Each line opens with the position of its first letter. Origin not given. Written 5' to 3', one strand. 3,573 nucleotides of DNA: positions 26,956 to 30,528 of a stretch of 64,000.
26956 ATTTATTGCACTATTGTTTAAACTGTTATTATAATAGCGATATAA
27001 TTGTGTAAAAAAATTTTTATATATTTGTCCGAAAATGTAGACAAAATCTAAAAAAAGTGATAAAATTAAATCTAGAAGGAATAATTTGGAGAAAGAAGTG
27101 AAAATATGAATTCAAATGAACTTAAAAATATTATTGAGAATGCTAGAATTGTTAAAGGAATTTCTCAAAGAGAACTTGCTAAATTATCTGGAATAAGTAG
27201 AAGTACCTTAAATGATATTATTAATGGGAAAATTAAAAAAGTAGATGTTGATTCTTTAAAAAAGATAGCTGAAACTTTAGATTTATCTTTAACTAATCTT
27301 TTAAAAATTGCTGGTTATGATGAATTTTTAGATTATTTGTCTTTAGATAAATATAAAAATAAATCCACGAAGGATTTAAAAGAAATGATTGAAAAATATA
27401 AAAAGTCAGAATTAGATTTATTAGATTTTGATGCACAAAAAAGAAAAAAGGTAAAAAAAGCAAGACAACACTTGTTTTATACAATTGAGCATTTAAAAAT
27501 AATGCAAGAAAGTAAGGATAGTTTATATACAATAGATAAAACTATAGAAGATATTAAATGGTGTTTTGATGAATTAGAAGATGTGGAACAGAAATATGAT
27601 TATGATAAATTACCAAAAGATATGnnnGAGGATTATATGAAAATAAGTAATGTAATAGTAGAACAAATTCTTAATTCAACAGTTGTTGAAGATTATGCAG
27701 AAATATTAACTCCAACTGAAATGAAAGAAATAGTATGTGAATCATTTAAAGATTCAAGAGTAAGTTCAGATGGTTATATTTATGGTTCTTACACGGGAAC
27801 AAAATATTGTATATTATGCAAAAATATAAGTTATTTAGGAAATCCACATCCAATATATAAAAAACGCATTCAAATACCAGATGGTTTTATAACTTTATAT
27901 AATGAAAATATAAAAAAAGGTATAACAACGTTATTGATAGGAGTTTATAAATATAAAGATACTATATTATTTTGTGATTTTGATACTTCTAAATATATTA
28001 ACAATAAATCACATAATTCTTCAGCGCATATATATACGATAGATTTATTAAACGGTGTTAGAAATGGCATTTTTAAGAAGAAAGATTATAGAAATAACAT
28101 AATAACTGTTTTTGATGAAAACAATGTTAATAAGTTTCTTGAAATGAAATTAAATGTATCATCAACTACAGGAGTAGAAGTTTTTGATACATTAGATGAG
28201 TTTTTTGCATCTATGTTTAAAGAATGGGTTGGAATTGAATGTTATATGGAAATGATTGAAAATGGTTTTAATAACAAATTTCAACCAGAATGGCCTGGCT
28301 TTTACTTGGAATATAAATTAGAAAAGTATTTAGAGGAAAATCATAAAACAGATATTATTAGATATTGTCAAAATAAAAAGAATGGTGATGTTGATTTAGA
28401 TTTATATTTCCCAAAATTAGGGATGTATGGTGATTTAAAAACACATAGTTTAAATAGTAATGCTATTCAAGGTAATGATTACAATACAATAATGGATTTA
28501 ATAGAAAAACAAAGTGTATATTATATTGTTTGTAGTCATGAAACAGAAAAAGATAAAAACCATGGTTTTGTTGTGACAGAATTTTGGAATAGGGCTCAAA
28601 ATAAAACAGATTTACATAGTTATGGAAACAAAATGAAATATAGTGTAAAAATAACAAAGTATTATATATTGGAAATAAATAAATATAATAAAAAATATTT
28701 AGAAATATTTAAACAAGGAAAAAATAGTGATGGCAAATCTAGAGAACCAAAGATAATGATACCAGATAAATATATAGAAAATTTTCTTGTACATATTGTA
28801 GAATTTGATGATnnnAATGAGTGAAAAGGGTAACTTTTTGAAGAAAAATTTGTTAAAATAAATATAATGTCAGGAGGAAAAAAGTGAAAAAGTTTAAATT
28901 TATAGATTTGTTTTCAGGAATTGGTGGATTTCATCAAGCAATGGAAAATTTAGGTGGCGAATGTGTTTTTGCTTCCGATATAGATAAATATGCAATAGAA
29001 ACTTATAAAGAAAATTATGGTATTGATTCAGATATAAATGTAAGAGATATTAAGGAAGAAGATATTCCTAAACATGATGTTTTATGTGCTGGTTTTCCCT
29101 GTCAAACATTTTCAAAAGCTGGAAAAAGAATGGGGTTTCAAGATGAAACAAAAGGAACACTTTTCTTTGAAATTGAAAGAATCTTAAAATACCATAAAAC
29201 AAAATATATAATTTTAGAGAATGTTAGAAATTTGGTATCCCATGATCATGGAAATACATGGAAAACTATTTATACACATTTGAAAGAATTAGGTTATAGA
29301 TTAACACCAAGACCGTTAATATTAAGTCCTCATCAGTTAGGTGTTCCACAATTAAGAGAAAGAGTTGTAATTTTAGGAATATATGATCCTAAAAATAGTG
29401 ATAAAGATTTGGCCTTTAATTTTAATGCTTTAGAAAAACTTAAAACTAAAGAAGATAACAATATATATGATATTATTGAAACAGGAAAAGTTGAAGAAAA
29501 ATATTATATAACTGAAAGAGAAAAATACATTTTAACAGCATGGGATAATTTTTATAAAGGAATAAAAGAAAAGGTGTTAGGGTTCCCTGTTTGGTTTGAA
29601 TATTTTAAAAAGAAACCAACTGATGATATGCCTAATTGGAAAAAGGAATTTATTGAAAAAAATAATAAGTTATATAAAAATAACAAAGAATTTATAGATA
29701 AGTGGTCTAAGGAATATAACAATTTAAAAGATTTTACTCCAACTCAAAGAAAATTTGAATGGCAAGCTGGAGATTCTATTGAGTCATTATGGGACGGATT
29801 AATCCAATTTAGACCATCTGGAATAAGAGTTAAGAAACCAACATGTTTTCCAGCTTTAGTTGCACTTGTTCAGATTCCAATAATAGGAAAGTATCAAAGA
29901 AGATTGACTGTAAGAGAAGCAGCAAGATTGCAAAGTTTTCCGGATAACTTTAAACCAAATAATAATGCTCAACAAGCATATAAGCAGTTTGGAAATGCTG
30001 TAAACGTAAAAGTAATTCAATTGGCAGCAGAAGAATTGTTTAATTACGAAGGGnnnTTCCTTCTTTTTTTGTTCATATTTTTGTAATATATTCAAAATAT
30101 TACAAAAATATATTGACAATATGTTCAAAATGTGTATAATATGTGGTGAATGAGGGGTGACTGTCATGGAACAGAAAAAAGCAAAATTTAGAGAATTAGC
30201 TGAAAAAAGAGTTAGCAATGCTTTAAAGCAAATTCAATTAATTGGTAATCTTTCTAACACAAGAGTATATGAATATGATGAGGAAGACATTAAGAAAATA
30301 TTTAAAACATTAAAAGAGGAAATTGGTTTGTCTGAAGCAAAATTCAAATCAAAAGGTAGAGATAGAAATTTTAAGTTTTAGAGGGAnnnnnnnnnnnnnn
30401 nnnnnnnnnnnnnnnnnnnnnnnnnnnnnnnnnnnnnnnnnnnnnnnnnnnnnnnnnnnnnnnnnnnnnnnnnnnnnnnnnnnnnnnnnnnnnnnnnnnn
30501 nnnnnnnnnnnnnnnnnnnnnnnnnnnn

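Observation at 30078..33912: Self-promoted operon: small protein + GHKL ATPase + HhH/PC4-like ssDNA binder, candidate undescribed defence system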

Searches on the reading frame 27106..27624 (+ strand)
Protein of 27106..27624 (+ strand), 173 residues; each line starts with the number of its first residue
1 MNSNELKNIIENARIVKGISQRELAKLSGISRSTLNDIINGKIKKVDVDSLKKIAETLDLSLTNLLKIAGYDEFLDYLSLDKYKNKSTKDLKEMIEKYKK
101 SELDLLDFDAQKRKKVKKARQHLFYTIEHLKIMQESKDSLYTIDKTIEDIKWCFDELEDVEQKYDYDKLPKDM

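Call 3: search_protein_families(library=pfam, proteins=[window:27106-27624:+], max_evalue=0.01)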
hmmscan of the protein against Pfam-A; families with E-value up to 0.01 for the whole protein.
window:27106-27624:+ (173 aa): 11 families
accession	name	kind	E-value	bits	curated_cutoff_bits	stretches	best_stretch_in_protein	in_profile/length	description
PF01381.28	HTH_3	-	5.1e-14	52.5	23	1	11-63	2-53/55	Helix-turn-helix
PF13443.12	HTH_26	-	2.7e-11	44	22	1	17-67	9-59/63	Cro/C1-type HTH DNA-binding domain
PF12844.13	HTH_19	-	1.6e-09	38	30.2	1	10-67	4-60/64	Helix-turn-helix domain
PF13560.12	HTH_31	-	1.8e-05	25.4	27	1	17-61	13-57/64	Helix-turn-helix domain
PF13744.12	HTH_37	-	5.1e-05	23.4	27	1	10-62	23-75/80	Helix-turn-helix domain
PF13412.12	HTH_24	-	6e-05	23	21.9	1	18-40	17-39/48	Winged helix-turn-helix DNA-binding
PF20432.4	Xre-like-HTH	-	0.00013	22.6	25.8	0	18-36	23-41/63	Antitoxin Xre-like helix-turn-helix domain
PF02796.21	HTH_7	-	0.00098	19.7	23.8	0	15-35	18-38/45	Helix-turn-helix domain of resolvase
PF13384.12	HTH_23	-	0.0011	19.1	24.6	0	15-40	16-39/50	Homeodomain-like domain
PF04967.18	HTH_10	-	0.0038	17.4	23.1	0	18-45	23-50/53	HTH DNA binding domain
PF05225.22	HTH_psq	-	0.0054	16.9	20.4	1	15-43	12-41/45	helix-turn-helix, Psq domain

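Call 4: search_protein_families(library=padloc, proteins=[window:27106-27624:+], max_evalue=0.01)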
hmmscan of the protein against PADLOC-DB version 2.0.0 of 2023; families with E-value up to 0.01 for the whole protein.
window:27106-27624:+ (173 aa): 13 families
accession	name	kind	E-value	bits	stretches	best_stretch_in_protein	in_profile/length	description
PDLC02926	HTH_VI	-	2e-09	35.6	1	6-69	2-64/92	-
PDLC04775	PDC-M69A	-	7e-09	34.2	1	14-94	16-96/113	-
PDLC04142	capH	-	1.6e-06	27.1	1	3-73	4-73/103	capH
PDLC03953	RmrA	-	5.3e-06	23.9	1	9-99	9-97/373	-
PDLC03665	Control_protein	-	4.8e-05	21.5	1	17-67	21-70/77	control protein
PDLC03947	RmrA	-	9.4e-05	19.4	1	8-94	14-98/383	-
PDLC03664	Control_protein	-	9.5e-05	20.8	1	12-62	20-69/74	control protein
PDLC03951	RmrA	-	0.00043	17.4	1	10-68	13-70/400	-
PDLC03952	RmrA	-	0.00052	16.9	1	10-62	27-78/395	-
PDLC04351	PDC-M03B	-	0.0014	16.2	1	85-135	78-127/255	-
PDLC04133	mad1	-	0.0017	16.6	1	19-41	6-28/60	mads_1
PDLC03946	RmrA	-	0.002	14.9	1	10-63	7-59/357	-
PDLC03671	Control_protein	-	0.0028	15.9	1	11-70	20-78/84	control protein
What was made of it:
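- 27106..27627 (+): HTH (Xre/C-protein-like) regulator, 173 aa, 9 nt upstream of the restriction enzyme gene. It is an optional part of the R-M pair. Pfam HTH_3 5.1e-14; PADLOC Control_protein hits (calls 3, 4).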

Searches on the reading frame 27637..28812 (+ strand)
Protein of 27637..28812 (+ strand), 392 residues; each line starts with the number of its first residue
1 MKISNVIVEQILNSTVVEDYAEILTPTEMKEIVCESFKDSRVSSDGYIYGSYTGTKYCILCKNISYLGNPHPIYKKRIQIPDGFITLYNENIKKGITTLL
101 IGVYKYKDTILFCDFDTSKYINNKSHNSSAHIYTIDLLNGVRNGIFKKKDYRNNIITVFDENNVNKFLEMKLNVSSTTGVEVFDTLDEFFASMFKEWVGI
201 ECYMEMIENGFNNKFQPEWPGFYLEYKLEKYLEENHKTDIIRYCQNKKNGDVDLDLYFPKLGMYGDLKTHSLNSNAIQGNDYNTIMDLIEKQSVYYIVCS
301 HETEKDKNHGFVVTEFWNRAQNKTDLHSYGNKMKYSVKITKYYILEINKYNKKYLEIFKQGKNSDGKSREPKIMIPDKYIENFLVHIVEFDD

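Call 3: search_protein_families(library=pfam, proteins=[window:27637-28812:+], max_evalue=0.01)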
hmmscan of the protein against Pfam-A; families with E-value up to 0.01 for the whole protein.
window:27637-28812:+ (392 aa): 1 family
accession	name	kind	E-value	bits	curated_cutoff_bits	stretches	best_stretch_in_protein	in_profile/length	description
PF20296.3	MTaX1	-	4.2e-25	88.9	25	1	56-167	2-110/111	Methylase-associated X1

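Call 4: search_protein_families(library=padloc, proteins=[window:27637-28812:+], max_evalue=0.01)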
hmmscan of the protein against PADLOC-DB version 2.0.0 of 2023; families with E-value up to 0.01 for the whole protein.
window:27637-28812:+ (392 aa): 1 family
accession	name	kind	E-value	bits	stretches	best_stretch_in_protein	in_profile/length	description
PDLC03409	REase_II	-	8.5e-56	187.4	1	6-386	4-395/408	Type II restriction enzyme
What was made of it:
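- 27637..28815 (+): Type II restriction endonuclease with an N-terminal MTaX1 domain, 392 aa. It is the only nuclease candidate in the system. PADLOC REase_II 8.5e-56, full length; Pfam MTaX1 4.2e-25 (calls 3, 4).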

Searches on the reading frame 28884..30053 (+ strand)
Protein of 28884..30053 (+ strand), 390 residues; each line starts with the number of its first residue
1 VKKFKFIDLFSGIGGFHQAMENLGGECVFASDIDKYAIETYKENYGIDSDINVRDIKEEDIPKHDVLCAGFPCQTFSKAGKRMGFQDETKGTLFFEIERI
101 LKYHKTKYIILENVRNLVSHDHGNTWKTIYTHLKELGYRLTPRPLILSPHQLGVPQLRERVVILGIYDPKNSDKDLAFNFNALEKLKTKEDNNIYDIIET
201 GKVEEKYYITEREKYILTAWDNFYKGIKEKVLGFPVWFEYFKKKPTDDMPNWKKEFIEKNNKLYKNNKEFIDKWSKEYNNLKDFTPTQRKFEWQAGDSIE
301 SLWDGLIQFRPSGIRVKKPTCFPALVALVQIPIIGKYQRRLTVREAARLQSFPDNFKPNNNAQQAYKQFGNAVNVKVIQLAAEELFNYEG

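Call 3: search_protein_families(library=pfam, proteins=[window:28884-30053:+], max_evalue=0.01)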
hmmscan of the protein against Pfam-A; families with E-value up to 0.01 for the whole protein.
window:28884-30053:+ (390 aa): 1 family
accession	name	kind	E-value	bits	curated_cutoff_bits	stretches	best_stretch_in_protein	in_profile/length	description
PF00145.23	DNA_methylase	-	1.4e-83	281.5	22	1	4-386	1-323/324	C-5 cytosine-specific DNA methylase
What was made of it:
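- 28884..30056 (+): C5 cytosine DNA methyltransferase, 390 aa. It always precedes gene 1 in window-type loci. Pfam DNA_methylase 1.4e-83 (call 3).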

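Call 4: search_protein_families(library=padloc, proteins=[window:28884-30053:+], max_evalue=0.01)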
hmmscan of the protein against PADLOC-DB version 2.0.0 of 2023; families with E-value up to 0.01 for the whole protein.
window:28884-30053:+ (390 aa): 62 families (the best 25 are shown)
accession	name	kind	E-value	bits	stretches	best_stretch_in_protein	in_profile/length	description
PDLC00034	DruM2|DruM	-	5.4e-108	359.4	1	3-379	7-418/457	DNA cytosine methylase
PDLC03272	MTase_II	-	5.6e-98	326.7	1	1-387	72-388/407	Type II methyltransferase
PDLC03361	MTase_II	-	1.8e-71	239.3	2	3-214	86-327/455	Type II methyltransferase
PDLC03220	MTase_II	-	3.8e-68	228.4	2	3-169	11-188/525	Type II methyltransferase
PDLC03217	MTase_II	-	1.3e-64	216.8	2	1-168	382-546/703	Type II methyltransferase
PDLC03378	MTase_II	-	3.8e-64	215.1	1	3-386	2-327/344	Type II methyltransferase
PDLC02653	DrmMII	-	7.3e-63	210.5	2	2-214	3-210/333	DrmMII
PDLC03234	MTase_II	-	2e-50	170.1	1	2-385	3-362/375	Type II methyltransferase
PDLC03242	MTase_II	-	4.6e-50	168.8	2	3-179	100-272/409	Type II methyltransferase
PDLC00027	DruM2|DruM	-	1.9e-46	157.1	1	3-389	11-351/361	DNA cytosine methylase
PDLC03237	MTase_II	-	5.8e-46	154.9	2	5-188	795-990/1036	Type II methyltransferase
PDLC03326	MTase_II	-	1.8e-45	153.9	2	2-168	3-177/412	Type II methyltransferase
PDLC03734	oMTase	-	2.1e-43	146.9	1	1-168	1-170/444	orphan methyltransferase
PDLC03269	MTase_II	-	2.3e-43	146.9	2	1-202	1-194/437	Type II methyltransferase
PDLC03286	MTase_II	-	6.5e-43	144.7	1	5-166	2-168/185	Type II methyltransferase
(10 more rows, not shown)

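Call 108: find_related_loci(query=window:28884-30053:+, collection=metagenome_contigs, flank=7000)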
Query window:28884-30053:+ (390 aa) in metagenome_contigs; peptide patterns used: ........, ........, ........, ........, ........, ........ (x = any residue, [..] = any of these).
258 stretches matched a pattern; 84 encode a relative of the query (tblastn E <= 1e-3); the best 80 are kept; 80 distinct loci.
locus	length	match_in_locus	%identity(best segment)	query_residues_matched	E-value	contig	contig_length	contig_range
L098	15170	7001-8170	97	1-390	0e+0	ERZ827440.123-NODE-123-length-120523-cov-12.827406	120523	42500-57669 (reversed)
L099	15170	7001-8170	98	1-390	0e+0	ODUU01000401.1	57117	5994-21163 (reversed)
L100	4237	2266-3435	98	1-390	0e+0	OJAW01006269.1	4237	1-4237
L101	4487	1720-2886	86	1-389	0e+0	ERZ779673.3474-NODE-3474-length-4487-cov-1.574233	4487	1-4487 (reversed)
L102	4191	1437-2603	83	1-389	0e+0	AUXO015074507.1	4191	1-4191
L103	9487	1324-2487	84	1-388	0e+0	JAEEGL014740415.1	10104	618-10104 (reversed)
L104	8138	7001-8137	86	1-379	0e+0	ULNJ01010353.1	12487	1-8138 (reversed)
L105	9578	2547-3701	84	1-388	0e+0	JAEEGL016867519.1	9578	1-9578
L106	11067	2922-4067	82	1-386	0e+0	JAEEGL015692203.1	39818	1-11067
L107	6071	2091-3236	83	1-386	0e+0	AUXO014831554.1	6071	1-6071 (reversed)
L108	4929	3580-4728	82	1-386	0e+0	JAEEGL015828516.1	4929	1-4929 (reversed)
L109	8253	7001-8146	81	1-386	0e+0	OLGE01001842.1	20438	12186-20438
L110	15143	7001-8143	74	7-390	0e+0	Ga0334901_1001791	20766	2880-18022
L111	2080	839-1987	72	1-386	0e+0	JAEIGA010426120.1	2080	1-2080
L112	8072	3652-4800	72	1-386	0e+0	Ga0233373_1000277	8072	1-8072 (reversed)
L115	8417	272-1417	66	1-386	7e-173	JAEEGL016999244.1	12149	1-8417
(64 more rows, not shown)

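Call 114: search_protein_families(library=pfam, proteins=[L115:1826-4183:+, L115:4190-4930:+, L115:5038-7830:+, L115:1541-1804:+, L106:154-1560:+, L106:5470-7113:-], max_evalue=0.01)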
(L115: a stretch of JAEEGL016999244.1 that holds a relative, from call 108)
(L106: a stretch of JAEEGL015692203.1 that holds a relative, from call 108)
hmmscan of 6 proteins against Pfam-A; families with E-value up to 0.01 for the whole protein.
L115:1826-4183:+ (786 aa): 0 families

L115:4190-4930:+ (247 aa): 0 families

L115:5038-7830:+ (931 aa): 9 families
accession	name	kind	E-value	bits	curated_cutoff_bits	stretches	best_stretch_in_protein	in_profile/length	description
PF20473.4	MmeI_Mtase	-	5.8e-87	291.6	27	1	365-623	7-259/259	MmeI, DNA-methyltransferase domain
PF20466.3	MmeI_TRD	-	1.6e-70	237.1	27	1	639-844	1-206/207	MmeI, target recognition domain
PF20464.3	MmeI_N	-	2.3e-34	119.7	27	1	9-186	2-180/181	MmeI, N-terminal domain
PF20465.4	MmeI_hel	-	1e-21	77.9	27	1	198-275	1-75/75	MmeI, helicase spacer domain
PF07669.17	Eco57I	-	1e-11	45.7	25.3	1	430-582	2-157/171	Eco57I restriction-modification methylase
PF20467.3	MmeI_C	-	5.2e-11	43.1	27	1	847-926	3-79/83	MmeI, C-terminal domain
PF02384.22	N6_Mtase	-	4.1e-07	30.1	20.4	1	381-550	50-173/311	N-6 DNA Methylase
PF01170.24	UPF0020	-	0.00026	21.2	22.3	0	379-453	30-101/197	RMKL-like, methyltransferase domain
PF25120.1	DUF7814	-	0.002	18.3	27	1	242-285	122-166/228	Domain of unknown function (DUF7814)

L115:1541-1804:+ (88 aa): 0 families

L106:154-1560:+ (469 aa): 2 families
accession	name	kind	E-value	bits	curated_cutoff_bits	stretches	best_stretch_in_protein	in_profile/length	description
PF01076.25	Mob_Pre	-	2.8e-15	57.1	25.5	1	71-235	31-181/196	Plasmid recombination enzyme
PF10046.14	BLOC1_2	-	0.0042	17.9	33.4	1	339-396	9-66/96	Biogenesis of lysosome-related organelles complex-1 subunit 2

L106:5470-7113:- (547 aa): 2 families
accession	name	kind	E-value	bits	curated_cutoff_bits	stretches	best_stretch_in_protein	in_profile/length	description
PF13964.12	Kelch_6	-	0.00069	20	25.3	0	393-418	24-49/50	Kelch motif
PF24849.1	DUF7724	-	0.0036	17.8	27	0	78-153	3-78/88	Domain of unknown function (DUF7724)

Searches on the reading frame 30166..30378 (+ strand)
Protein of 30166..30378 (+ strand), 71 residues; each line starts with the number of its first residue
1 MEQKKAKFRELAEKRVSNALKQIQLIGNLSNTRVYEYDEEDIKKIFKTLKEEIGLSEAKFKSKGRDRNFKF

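Call 3: search_protein_families(library=pfam, proteins=[window:30166-30378:+], max_evalue=0.01)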
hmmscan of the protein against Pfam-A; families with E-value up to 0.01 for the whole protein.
window:30166-30378:+ (71 aa): 0 families

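Call 4: search_protein_families(library=padloc, proteins=[window:30166-30378:+], max_evalue=0.01)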
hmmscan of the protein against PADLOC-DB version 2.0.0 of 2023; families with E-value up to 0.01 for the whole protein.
window:30166-30378:+ (71 aa): 0 families

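Call 5: search_protein_families(library=pfam, proteins=[window:30166-30378:+], max_evalue=10)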
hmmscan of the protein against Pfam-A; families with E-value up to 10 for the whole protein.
window:30166-30378:+ (71 aa): 2 families
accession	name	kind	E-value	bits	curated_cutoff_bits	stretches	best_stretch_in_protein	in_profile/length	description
PF04363.17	DUF496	-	0.066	13.8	23.2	1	9-52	19-64/93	Protein of unknown function (DUF496)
PF13643.11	DUF4145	-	0.097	13.2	23.1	1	7-49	43-87/88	Domain of unknown function (DUF4145)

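Call 6: search_protein_families(library=ncbifam, proteins=[window:30166-30378:+], max_evalue=1)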
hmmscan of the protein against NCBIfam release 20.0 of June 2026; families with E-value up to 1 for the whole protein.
window:30166-30378:+ (71 aa): 2 families
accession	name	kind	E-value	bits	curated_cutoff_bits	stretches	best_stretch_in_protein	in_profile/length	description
NF001935.0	PRK00714.1-2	equivalog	0.067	12.7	259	1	37-69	42-74/183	RNA pyrophosphohydrolase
NF010238.0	PRK13685.1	subfamily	0.26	10.3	432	1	15-58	259-303/335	hypothetical protein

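Call 69: search_solved_structures(query=A6, max_evalue=10, show_alignments=1)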
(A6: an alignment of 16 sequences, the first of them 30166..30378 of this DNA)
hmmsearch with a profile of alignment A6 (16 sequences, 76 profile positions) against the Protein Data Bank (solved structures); distinct sequences matched with E-value up to 10: 22.
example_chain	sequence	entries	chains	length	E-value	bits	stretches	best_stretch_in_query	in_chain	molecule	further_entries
7unh_A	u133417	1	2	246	0.0032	20.4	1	41-70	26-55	SP2 designed chlorophyll dimer protein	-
7uni_A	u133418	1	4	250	0.0039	20.1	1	41-70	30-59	SP2-ZnPPaM designed chlorophyll dimer protein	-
5i41_B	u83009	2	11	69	0.017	18.1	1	14-57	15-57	Chromosome-anchoring protein RacA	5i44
5tue_A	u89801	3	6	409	0.15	15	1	12-39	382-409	Tetracycline destructase Tet(50)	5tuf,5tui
5vog_A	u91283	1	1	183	0.21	14.6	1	40-65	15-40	Putative phosphoribosyltransferase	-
8fkl_A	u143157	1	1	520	0.24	14.4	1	19-65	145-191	Glucosyltransferase-I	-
5tuk_A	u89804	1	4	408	0.34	13.9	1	12-39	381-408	Tetracycline destructase Tet(51)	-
8fg8_A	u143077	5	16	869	0.44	13.5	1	19-65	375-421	Glucosyltransferase-I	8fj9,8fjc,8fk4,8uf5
3aib_A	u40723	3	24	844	0.56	13.2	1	19-65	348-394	Glucosyltransferase-SI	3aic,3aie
2waq_F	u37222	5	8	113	0.57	13.2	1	37-57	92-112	DNA-DIRECTED RNA POLYMERASE RPO4 SUBUNIT | RNA POLYMERASE SUBUNIT 7 | DNA-DIRECTED RNA POLYMERASE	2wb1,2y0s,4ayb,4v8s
4h32_B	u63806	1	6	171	0.64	13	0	27-58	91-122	Hemagglutinin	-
2pmz_F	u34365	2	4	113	0.65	13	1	37-57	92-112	DNA-directed RNA polymerase subunit F | DNA-directed RNA polymerase, subunit F (RpoF)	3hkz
5tum_A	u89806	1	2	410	0.97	12.4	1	7-31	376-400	tetracycline destructase Tet(56)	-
8glt_1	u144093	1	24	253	1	12.4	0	45-70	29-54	C2-chlorophyll-comp_O32-15_ctermHis, polyalanine model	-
1r6f_A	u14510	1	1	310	1.3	12.1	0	31-47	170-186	Virulence-associated V antigen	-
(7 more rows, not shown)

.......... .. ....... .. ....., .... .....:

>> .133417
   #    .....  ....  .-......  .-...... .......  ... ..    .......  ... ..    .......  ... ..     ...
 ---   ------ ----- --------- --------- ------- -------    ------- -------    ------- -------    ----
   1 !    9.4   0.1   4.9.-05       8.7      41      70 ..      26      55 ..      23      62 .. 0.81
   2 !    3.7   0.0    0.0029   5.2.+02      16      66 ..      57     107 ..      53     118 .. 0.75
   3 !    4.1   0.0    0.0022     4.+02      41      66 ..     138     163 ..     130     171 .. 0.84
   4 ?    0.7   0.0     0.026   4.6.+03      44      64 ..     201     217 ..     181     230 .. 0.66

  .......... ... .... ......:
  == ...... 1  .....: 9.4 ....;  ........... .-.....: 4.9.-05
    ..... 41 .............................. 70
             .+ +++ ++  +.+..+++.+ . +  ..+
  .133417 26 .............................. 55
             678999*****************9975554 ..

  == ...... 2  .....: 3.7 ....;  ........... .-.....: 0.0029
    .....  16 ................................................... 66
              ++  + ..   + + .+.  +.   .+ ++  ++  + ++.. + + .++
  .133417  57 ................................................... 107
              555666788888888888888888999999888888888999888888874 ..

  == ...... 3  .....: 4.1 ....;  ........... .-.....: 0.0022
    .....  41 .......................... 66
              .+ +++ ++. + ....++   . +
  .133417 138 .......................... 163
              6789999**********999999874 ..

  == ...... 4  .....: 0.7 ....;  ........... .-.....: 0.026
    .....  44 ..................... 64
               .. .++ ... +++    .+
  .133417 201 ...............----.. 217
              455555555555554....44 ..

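Call 70: search_protein_families(library=pfam, alignment_id=A6, max_evalue=1)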
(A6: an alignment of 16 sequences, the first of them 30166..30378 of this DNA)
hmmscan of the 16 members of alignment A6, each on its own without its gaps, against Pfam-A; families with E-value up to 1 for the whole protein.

A. member 1, window:30166-30378:+ (71 aa): 2 families
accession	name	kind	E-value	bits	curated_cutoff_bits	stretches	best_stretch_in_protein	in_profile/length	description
PF04363.17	DUF496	-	0.066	13.8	23.2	1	9-52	19-64/93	Protein of unknown function (DUF496)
PF13643.11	DUF4145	-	0.097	13.2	23.1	1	7-49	43-87/88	Domain of unknown function (DUF4145)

B. families by the number of members that match (of 16 scanned): 22 families
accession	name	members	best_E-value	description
PF13643.11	DUF4145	5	0.027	Domain of unknown function (DUF4145)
PF09893.14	DUF2120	2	0.024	Uncharacterized protein conserved in archaea (DUF2120)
PF05559.16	DUF763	2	0.063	Protein of unknown function (DUF763)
PF10849.13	DUF2654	1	0.014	Protein of unknown function (DUF2654)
PF24079.1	UBR4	1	0.015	E3 ubiquitin-protein ligase UBR4-like domain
PF14772.11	NYD-SP28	1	0.016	Sperm tail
PF23153.1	Aip3p_Bud6_N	1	0.018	Aip3p/Bud6 N-terminal domain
PF11338.13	DUF3140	1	0.02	Protein of unknown function (DUF3140)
PF21663.2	WipA_Phos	1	0.028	WipA-like, phosphatase domain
PF12205.13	GIT1_C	1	0.039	G protein-coupled receptor kinase-interacting protein 1 C term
PF01322.25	Cytochrom_C_2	1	0.052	Cytochrome C'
PF02324.22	Glyco_hydro_70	1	0.054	Glycosyl hydrolase family 70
PF19959.4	EAD4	1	0.065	Effector-associated domain 4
PF04363.17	DUF496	1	0.066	Protein of unknown function (DUF496)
PF01512.22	Complex1_51K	1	0.066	Nuo51 FMN-binding domain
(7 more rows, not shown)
